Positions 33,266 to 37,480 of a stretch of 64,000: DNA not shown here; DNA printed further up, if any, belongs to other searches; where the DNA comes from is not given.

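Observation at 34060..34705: Four-copy cysteine-containing repeat of about 45 aa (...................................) that matches no domain I recognise; present in both paralogs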

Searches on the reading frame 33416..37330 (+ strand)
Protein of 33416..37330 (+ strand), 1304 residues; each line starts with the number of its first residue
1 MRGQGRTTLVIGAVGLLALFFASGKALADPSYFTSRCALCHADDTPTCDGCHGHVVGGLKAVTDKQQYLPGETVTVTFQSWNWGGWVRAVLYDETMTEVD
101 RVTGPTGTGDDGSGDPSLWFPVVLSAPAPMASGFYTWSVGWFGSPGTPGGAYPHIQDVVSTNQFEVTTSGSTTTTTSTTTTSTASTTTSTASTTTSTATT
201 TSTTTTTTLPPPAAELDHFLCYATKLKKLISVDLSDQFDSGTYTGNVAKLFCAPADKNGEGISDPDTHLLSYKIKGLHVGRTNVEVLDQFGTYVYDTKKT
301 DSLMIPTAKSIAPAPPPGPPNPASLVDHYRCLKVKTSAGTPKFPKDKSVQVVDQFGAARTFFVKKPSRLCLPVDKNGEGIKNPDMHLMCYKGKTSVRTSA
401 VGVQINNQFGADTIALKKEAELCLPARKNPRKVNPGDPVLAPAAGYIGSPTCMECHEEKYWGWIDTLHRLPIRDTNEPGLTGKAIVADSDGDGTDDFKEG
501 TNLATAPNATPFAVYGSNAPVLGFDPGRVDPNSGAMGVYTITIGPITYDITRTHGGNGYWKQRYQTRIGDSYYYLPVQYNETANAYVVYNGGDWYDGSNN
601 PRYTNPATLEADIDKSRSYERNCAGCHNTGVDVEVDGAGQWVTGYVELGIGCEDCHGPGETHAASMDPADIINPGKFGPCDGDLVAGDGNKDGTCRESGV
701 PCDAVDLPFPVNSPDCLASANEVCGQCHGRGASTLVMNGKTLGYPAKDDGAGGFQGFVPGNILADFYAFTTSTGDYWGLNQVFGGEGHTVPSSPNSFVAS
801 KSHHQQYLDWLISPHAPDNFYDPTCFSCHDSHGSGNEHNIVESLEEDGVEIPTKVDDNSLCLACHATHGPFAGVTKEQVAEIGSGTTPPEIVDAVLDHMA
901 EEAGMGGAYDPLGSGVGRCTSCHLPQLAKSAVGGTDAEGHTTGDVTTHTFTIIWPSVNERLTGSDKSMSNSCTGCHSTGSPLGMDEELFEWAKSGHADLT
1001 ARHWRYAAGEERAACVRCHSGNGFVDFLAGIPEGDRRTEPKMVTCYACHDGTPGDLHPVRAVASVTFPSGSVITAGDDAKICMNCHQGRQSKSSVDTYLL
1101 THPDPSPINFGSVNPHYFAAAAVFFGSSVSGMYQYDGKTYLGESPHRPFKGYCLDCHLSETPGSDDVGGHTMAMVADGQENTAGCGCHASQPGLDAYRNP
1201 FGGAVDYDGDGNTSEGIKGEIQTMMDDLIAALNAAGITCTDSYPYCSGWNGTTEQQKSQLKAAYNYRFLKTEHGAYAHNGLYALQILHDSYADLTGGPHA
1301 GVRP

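Call 4: search_protein_families(library=ncbifam, proteins=[window:33416-37330:+], max_evalue=1)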
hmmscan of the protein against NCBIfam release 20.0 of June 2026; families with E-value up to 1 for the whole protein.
window:33416-37330:+ (1304 aa): 9 families
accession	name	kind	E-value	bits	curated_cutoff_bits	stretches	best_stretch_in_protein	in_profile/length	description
NF041028.1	decahem_GSU2203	exception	1.9e-11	43.8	325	4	620-678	36-96/317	GSU2203 family decaheme c-type cytochrome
NF041198.1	UshA_like_PCGU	equivalog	5.6e-11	41.7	275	3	614-668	436-491/519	UshA-like (seleno)protein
TIGR03508.1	decahem_SO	subfamily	3.6e-09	36.5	192.2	3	1013-1091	3-82/258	DmsE family decaheme c-type cytochrome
NF008659.0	PRK11659.1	equivalog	2.8e-06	27.1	184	1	1010-1092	44-123/188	cytochrome c nitrite reductase pentaheme subunit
NF043010.1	Cyt554_Nsmonas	equivalog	4.8e-05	22.9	400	1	604-662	62-121/238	cytochrome c-550 CycA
NF033821.0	YoaK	equivalog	0.099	12.3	32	1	10-27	12-29/32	YoaK family small membrane protein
NF040886.1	cyt_C_like_Sec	equivalog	0.22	10.1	250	1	449-474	45-70/423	multiheme c-type cytochrome (seleno)protein ExtKL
NF045930.1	Cytc6PetJCyano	equivalog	0.31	11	135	0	607-632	23-48/110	cytochrome c6 PetJ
TIGR03146.1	cyt_nit_nrfB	equivalog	0.34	11.2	166.6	1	1012-1093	11-98/145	cytochrome c nitrite reductase pentaheme subunit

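Call 7: search_protein_families(library=pfam, proteins=[window:33416-37327:+], max_evalue=10)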
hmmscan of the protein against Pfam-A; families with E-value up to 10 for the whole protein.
window:33416-37327:+ (1304 aa): 10 families
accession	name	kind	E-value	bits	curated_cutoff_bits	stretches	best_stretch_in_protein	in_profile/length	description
PF24247.1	DUF7450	-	3.4e-20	72.8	27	2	284-424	19-150/151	Repeat of unknown function (DUF7450)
PF14522.11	Cytochrome_C7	-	1.6e-10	41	24.8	3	1004-1087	6-67/67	Cytochrome c7 and related cytochrome c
PF09699.15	Paired_CXXCH_1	-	7.6e-06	26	20.6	2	824-867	8-38/41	Doubled CXXCH motif (Paired_CXXCH_1)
PF22113.1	Mtrc-MtrF_II-IV_dom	-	0.00023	21.2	30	3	916-1021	28-129/176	Outer membrane cytochrome MtrC/MtrF-like, domains II/IV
PF13435.11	Cytochrome_C554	-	0.00099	20.5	20.8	1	610-657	36-84/84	Cytochrome c554 and c-prime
PF14537.11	Cytochrom_c3_2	-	0.0013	19.5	25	1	819-869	23-68/79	Cytochrome c3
PF03264.19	Cytochrom_NNT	-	0.11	12.7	24.1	1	918-1021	67-166/174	NapC/NirT cytochrome c family, N-terminal region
PF05283.16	MGC-24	-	0.21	12.4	28.5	1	160-212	42-95/140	Multi-glycosylated core protein 24 (MGC-24), sialomucin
PF02085.21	Cytochrom_CIII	-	1.1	10.1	22.9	2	1012-1093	30-89/101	Class III cytochrome C family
PF25728.1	US29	-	9.6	5.5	27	0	159-210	32-83/324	Cytomegalovirus US29 protein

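Call 68: find_homologous_proteins(query=window:33416-37327:+, max_evalue=1e-10)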
Query window:33416-37327:+ (1304 aa): 91 proteins with E <= 1e-10 among 8000 candidates.
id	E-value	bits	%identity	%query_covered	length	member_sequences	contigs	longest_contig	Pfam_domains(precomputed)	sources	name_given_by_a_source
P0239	0.0e+0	2505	96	83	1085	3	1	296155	PF09699.16,PF14522.12,PF22113.2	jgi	-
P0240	4.1e-159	550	60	31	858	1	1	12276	PF00801.27,PF01436.28,PF24247.2,PF18911.7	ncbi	-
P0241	8.2e-157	542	57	32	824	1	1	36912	PF00801.27,PF01436.28,PF24247.2,PF18911.7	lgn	-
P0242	1.2e-109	386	33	67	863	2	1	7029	PF09699.16,PF14537.12,PF13442.12,PF14522.12,PF22113.2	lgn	-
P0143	7.9e-80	287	59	18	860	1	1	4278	PF24247.2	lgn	-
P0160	5.0e-79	284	64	16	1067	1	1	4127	PF25778.2,PF06739.18,PF24247.2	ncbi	-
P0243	3.0e-67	245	51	17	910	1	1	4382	PF25778.2,PF06739.18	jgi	jgi:hypothetical protein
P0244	2.1e-58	216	48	17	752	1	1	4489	-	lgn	-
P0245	1.8e-55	206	50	16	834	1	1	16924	PF24247.2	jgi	jgi:hypothetical protein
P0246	1.8e-55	206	44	16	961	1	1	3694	PF25778.2,PF06739.18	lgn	-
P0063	3.4e-55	205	40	16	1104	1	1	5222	PF02412.24,PF24247.2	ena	-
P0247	4.2e-52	195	46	17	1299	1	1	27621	PF13205.13,PF24247.2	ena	-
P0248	4.3e-52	195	45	21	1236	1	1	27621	PF00200.29,PF24247.2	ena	-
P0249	8.6e-51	191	49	17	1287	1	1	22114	PF12768.14,PF17164.11,PF19565.5,PF24247.2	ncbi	-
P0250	3.0e-50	189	49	17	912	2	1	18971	PF25174.2,PF24814.2,PF16819.12,PF24247.2,PF23414.2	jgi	jgi:YVTN family beta-propeller protein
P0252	1.2e-48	184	48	17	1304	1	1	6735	PF12768.14,PF17164.11,PF19565.5,PF24247.2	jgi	jgi:hypothetical protein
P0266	1.4e-41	160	42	17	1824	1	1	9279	PF05593.20,PF25023.2,PF20148.5,PF24247.2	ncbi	-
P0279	3.7e-33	132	41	17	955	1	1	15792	PF24247.2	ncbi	-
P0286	1.3e-30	124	39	16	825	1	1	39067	PF13229.13,PF24247.2,PF05048.20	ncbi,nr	ncbi:MAG: right-handed parallel beta-helix repeat-containing protein [Deltaproteobacteria bacterium]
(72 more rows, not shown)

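Call 71: find_encoding_contigs(protein=P0239, flank=10000, max_places=2)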
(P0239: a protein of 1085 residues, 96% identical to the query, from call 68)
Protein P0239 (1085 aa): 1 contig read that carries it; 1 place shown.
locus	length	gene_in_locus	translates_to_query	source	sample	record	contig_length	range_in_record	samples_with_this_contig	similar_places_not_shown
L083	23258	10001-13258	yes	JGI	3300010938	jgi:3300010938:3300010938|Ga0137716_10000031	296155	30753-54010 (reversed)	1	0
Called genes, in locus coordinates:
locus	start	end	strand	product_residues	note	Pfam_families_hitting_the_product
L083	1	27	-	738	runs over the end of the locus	PF02412:TSP_3 (faint)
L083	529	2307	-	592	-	PF14522:Cytochrome_C7 (faint), PF22113:Mtrc-MtrF_II-IV_dom (faint), PF14537:Cytochrom_c3_2 (faint), PF09699:Paired_CXXCH_1 (weak)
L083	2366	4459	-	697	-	-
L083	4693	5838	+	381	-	PF01731:Arylesterase (faint), PF08450:SGL, PF25021:TEN_NHL (faint), PF06739:SBBP (faint), PF17170:DUF5128 (faint), PF06977:SdiA-regulated (faint), PF01436:NHL (weak)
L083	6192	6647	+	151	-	-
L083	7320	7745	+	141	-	-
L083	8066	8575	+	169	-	PF14522:Cytochrome_C7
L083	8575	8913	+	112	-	PF14522:Cytochrome_C7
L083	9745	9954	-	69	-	-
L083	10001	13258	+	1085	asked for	PF14522:Cytochrome_C7 (faint), PF09699:Paired_CXXCH_1 (faint), PF22113:Mtrc-MtrF_II-IV_dom (faint)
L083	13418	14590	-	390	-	PF02771:Acyl-CoA_dh_N, PF02770:Acyl-CoA_dh_M, PF00441:Acyl-CoA_dh_1, PF08028:Acyl-CoA_dh_2 (weak)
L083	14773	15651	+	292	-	PF00126:HTH_1, PF03466:LysR_substrate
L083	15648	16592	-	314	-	PF00296:Bac_luciferase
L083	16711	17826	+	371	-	PF01118:Semialdhyde_dh, PF02774:Semialdhyde_dhC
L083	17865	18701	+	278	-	PF05708:Peptidase_C92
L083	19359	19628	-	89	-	-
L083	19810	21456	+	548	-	PF00801:PKD, PF18911:PKD_4, PF20067:SSL_N (faint), PF01436:NHL (weak)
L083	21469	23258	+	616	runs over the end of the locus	PF09699:Paired_CXXCH_1 (faint), PF14522:Cytochrome_C7 (faint), PF14537:Cytochrom_c3_2 (weak)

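Call 75: list_cluster_members(proteins=[P0240, P0160, P0249, P0266, P0279, P0286, P0009, P0010])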
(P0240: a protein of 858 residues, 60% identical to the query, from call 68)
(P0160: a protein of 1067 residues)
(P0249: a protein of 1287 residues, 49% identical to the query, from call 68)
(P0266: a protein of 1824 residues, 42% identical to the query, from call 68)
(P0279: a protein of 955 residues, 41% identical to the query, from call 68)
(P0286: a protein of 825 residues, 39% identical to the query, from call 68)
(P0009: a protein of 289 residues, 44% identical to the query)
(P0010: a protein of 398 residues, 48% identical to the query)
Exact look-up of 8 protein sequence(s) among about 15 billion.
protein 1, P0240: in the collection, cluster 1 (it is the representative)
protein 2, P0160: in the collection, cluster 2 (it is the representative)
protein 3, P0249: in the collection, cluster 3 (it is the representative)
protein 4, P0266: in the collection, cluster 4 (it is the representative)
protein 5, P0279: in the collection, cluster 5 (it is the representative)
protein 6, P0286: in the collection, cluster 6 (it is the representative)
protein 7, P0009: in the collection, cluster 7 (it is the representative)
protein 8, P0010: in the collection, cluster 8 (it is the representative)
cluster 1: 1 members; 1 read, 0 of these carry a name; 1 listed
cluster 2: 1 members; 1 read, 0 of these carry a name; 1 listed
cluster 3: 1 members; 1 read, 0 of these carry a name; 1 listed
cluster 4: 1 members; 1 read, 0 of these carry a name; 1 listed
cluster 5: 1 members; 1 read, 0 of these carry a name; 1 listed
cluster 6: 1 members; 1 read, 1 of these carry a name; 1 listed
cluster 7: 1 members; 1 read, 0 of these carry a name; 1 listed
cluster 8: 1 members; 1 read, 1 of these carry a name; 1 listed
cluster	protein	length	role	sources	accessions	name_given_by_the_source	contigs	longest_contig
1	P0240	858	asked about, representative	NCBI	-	-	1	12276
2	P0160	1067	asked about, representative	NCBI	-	-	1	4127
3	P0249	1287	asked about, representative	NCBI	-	-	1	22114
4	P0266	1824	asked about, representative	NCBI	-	-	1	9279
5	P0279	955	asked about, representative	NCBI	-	-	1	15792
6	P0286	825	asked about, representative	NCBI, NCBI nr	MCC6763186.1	MAG: right-handed parallel beta-helix repeat-containing protein [Deltaproteobacteria ... | right-handed parallel beta-helix repeat-containing protein [Deltaproteobacteria bacterium]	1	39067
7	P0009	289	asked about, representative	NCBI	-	-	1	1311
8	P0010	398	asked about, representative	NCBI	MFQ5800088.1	MAG: hypothetical protein ACE5H0_15535, partial [Bacteroidota bacterium]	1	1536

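Call 76: find_encoding_contigs(protein=P0240, flank=8000, max_places=2)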
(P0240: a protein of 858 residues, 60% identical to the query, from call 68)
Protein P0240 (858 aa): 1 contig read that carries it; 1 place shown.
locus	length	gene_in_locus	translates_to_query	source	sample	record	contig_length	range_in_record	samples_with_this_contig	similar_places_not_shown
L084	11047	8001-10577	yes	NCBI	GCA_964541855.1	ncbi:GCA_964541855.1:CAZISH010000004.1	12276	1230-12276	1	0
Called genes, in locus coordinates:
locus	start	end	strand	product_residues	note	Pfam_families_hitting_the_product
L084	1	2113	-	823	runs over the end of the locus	-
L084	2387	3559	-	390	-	PF02771:Acyl-CoA_dh_N, PF02770:Acyl-CoA_dh_M, PF00441:Acyl-CoA_dh_1, PF08028:Acyl-CoA_dh_2 (weak)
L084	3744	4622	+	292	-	PF00126:HTH_1, PF03466:LysR_substrate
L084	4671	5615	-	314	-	PF00296:Bac_luciferase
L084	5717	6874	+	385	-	PF01118:Semialdhyde_dh, PF02774:Semialdhyde_dhC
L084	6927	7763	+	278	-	PF05708:Peptidase_C92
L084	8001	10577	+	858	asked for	PF24247:DUF7450 (faint), PF01436:NHL (faint), PF00801:PKD, PF18911:PKD_4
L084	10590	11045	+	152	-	?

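Call 77: find_encoding_contigs(protein=P0242, flank=8000, max_places=2)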
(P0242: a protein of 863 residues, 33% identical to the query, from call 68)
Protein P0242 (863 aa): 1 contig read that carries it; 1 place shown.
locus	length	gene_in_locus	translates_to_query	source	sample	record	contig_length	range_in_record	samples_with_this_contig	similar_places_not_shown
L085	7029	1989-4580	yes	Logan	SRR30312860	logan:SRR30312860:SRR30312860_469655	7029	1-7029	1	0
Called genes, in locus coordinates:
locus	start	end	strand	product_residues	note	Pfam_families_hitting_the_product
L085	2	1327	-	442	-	?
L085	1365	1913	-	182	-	-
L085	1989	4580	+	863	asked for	PF09699:Paired_CXXCH_1 (faint), PF13442:Cytochrome_CBB3 (faint), PF14522:Cytochrome_C7 (faint), PF14537:Cytochrom_c3_2 (faint), PF22113:Mtrc-MtrF_II-IV_dom (weak)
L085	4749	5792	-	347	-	PF13527:Acetyltransf_9 (weak)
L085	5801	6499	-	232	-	PF13616:Rotamase_3, PF13145:Rotamase_2, PF00639:Rotamase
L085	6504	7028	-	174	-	?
